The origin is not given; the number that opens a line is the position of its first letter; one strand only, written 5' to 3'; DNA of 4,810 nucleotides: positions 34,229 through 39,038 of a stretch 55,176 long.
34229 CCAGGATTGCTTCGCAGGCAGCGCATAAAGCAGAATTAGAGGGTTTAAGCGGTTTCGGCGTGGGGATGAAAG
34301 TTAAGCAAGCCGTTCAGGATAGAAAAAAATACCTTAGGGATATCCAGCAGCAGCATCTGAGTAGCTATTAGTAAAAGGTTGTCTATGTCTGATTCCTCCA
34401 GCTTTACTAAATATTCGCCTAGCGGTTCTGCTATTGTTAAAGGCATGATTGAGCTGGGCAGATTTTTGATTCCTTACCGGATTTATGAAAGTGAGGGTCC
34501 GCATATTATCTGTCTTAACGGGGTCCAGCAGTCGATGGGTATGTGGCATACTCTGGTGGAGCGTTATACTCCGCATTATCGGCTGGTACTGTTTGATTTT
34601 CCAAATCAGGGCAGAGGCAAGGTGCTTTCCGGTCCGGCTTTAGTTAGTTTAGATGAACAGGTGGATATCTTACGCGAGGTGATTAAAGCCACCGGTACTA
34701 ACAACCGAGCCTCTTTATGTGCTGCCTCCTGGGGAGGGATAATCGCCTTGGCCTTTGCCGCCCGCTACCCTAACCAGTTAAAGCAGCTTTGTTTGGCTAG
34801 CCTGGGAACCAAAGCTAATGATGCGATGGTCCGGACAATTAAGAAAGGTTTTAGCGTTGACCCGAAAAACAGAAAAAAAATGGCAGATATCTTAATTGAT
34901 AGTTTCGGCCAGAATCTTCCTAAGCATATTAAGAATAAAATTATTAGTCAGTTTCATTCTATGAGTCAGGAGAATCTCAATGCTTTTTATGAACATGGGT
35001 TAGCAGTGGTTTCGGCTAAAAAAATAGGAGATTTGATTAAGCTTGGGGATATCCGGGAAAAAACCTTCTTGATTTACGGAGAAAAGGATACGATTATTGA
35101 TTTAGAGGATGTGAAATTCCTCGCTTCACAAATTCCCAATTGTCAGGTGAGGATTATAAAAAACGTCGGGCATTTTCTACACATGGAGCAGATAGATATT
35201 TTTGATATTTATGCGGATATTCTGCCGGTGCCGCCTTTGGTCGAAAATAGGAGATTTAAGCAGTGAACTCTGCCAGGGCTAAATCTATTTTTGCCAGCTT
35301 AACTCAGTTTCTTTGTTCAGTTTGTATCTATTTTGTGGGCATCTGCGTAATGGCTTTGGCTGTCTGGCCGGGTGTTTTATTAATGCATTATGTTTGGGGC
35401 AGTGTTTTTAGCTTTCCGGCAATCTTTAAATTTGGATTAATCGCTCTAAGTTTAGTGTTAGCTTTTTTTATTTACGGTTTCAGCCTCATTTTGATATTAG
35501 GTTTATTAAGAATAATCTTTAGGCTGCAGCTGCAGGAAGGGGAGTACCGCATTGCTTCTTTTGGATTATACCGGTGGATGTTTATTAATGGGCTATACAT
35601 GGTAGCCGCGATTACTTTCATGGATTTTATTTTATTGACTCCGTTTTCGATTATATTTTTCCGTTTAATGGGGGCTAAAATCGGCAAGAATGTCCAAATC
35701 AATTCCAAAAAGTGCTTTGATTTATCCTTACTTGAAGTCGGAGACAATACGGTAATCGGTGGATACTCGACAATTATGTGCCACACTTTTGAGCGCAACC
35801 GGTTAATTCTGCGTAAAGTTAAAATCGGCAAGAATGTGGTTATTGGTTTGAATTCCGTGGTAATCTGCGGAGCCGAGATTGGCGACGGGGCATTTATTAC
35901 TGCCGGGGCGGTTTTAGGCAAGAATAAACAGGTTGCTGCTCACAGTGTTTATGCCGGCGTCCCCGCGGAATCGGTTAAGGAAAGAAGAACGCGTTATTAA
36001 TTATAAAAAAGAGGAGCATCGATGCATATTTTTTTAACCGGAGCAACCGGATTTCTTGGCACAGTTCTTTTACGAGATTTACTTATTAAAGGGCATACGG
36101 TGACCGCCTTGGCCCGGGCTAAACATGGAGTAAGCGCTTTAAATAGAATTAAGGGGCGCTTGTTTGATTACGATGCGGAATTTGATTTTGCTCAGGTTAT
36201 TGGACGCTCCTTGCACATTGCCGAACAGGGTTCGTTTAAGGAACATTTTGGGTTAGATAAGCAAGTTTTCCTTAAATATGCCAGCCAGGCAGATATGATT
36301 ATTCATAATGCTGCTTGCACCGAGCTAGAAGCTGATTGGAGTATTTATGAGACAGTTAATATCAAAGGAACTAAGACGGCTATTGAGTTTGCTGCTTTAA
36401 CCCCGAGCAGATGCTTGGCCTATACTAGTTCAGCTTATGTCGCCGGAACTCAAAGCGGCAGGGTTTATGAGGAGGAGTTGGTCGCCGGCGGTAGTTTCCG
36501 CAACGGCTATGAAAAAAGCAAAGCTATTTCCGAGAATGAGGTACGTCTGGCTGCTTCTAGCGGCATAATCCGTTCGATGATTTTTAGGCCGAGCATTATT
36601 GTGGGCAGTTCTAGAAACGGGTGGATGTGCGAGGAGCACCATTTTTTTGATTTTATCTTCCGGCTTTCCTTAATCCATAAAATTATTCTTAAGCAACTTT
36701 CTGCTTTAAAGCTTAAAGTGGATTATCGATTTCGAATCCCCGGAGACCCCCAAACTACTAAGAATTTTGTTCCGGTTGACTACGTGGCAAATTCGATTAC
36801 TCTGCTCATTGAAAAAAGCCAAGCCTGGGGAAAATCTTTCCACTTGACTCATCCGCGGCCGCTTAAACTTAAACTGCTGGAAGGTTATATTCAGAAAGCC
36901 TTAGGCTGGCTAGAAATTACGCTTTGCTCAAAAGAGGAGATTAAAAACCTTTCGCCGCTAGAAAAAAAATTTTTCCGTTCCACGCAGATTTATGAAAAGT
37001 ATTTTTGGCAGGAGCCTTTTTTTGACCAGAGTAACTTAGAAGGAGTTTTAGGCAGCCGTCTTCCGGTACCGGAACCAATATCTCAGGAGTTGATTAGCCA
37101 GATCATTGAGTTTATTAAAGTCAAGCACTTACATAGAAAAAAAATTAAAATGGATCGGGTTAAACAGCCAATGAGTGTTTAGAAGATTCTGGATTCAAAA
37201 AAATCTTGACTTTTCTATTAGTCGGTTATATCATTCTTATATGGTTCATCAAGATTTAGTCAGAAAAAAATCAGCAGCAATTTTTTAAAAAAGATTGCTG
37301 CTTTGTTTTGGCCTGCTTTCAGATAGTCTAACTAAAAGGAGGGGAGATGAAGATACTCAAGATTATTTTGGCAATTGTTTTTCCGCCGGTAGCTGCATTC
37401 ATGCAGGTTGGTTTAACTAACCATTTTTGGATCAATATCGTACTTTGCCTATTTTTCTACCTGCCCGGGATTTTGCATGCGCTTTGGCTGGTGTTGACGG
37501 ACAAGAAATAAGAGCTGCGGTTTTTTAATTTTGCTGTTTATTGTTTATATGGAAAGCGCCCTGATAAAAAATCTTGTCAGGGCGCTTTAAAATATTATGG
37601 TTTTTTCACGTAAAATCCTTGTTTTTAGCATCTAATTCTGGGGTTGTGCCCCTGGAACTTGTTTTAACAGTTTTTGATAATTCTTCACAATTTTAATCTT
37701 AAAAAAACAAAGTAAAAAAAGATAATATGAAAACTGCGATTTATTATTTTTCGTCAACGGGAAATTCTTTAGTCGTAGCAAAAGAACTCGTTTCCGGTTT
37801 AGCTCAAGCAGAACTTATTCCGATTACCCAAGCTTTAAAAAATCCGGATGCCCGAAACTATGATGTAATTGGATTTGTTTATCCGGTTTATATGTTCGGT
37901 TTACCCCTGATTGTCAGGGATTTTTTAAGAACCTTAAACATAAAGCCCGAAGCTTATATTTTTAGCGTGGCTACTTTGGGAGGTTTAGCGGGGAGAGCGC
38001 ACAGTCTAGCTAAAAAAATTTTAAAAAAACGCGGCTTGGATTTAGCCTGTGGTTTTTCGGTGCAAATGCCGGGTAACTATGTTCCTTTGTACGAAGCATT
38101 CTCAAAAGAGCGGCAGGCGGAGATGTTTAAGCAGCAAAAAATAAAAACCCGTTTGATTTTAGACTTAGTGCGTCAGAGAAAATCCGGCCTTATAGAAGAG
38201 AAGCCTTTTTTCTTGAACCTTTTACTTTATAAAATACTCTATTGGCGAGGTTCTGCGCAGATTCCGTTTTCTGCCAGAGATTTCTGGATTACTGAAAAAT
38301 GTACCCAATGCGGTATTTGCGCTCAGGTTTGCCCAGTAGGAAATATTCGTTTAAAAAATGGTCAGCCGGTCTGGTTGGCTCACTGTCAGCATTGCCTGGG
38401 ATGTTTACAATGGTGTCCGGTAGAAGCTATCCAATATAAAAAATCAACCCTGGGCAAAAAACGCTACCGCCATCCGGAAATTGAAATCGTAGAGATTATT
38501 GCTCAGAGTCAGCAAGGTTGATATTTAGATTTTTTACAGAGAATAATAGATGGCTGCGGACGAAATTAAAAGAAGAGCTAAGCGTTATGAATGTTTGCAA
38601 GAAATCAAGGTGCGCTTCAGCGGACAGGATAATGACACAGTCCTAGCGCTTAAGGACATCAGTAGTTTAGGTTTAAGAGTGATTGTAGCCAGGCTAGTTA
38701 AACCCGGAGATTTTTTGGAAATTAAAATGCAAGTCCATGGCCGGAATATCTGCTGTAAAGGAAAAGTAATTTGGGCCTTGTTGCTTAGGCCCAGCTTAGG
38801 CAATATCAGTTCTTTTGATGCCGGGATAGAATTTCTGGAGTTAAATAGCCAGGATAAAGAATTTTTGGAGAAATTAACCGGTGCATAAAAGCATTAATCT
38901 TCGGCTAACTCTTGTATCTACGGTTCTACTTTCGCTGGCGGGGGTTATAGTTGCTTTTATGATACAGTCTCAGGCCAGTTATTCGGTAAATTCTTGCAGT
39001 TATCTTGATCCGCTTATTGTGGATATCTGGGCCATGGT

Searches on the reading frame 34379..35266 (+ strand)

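Call 37: search_protein_families(library=pfam, proteins=[window:34379-35266:+], max_evalue=0.001)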
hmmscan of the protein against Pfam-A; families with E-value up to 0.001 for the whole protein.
window:34379-35266:+ (295 aa): 3 families
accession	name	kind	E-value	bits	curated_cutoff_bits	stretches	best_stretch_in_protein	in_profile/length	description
PF00561.26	Abhydrolase_1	-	1.6e-19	71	25.8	2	41-142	1-102/245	alpha/beta hydrolase fold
PF12146.15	Hydrolase_4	-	4.1e-10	39.8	27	1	48-271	12-238/239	Serine aminopeptidase, S33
PF12697.13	Abhydrolase_6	-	1.6e-09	39.2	26.3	1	43-271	1-210/217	Alpha/beta hydrolase family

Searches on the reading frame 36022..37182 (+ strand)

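Call 37: search_protein_families(library=pfam, proteins=[window:36022-37182:+], max_evalue=0.001)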
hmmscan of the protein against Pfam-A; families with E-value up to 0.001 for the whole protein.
window:36022-37182:+ (386 aa): 4 families
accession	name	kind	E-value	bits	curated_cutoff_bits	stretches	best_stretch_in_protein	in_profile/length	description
PF07993.18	NAD_binding_4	-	2e-43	148.9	20.1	1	5-259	1-258/258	Male sterility protein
PF01370.27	Epimerase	-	6.9e-15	55.5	20.9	1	3-219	1-197/240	NAD dependent epimerase/dehydratase family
PF01073.25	3Beta_HSD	-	1.1e-11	44.8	22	1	80-196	57-184/280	3-beta hydroxysteroid dehydrogenase/isomerase family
PF04321.23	RmlD_sub_bind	-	1.2e-07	31.5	27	1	1-200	1-158/287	RmlD substrate binding domain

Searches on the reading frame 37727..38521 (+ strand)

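Call 54: search_protein_families(library=pfam, proteins=[window:37727-38521:+], max_evalue=0.001)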
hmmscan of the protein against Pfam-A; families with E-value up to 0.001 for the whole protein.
window:37727-38521:+ (264 aa): 12 families
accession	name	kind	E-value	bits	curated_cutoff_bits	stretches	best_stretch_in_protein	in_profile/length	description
PF00037.32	Fer4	-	9.8e-09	35.1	21.1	1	187-207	3-23/24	4Fe-4S binding domain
PF12838.12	Fer4_7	-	3.2e-08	34.3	27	1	191-208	1-18/52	4Fe-4S dicluster domain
PF13484.11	Fer4_16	-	1.4e-07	32.6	30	0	191-210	1-20/66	4Fe-4S double cluster binding domain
PF13187.11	Fer4_9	-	3.5e-07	30.6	27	1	191-235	1-52/52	4Fe-4S dicluster domain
PF13237.11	Fer4_10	-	3.1e-06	27.4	25.5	1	189-231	6-53/53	4Fe-4S dicluster domain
PF12724.12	Flavodoxin_5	-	4.1e-06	27.6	27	1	5-138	2-139/145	Flavodoxin domain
PF12837.12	Fer4_6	-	2e-05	24.8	25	1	187-207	4-24/24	4Fe-4S binding domain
PF12797.12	Fer4_2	-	2.5e-05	24.4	24.5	1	185-204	3-22/22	4Fe-4S binding domain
PF14697.11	Fer4_21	-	4.3e-05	24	35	0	188-208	37-58/59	4Fe-4S dicluster domain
PF12798.12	Fer4_3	-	8.1e-05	23.6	27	0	192-205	1-14/15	4Fe-4S binding domain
PF25160.1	LdpA_Fe-S-bd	-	0.00077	19.6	27.6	0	188-209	24-45/49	LdpA Fe-S cluster-binding domain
PF13534.11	Fer4_17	-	0.00081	20.3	22.2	0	191-205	1-15/61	4Fe-4S dicluster domain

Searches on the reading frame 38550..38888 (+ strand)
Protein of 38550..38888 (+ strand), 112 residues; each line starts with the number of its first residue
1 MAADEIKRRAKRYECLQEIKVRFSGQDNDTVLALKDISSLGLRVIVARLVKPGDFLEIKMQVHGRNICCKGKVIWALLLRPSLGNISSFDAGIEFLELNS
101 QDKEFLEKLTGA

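Call 54: search_protein_families(library=pfam, proteins=[window:38550-38888:+], max_evalue=0.001)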
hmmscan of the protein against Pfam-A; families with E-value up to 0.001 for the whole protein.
window:38550-38888:+ (112 aa): 1 family
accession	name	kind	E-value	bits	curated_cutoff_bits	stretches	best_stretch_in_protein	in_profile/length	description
PF07238.19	PilZ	-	9.3e-10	39.2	22.5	1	7-109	2-99/102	PilZ domain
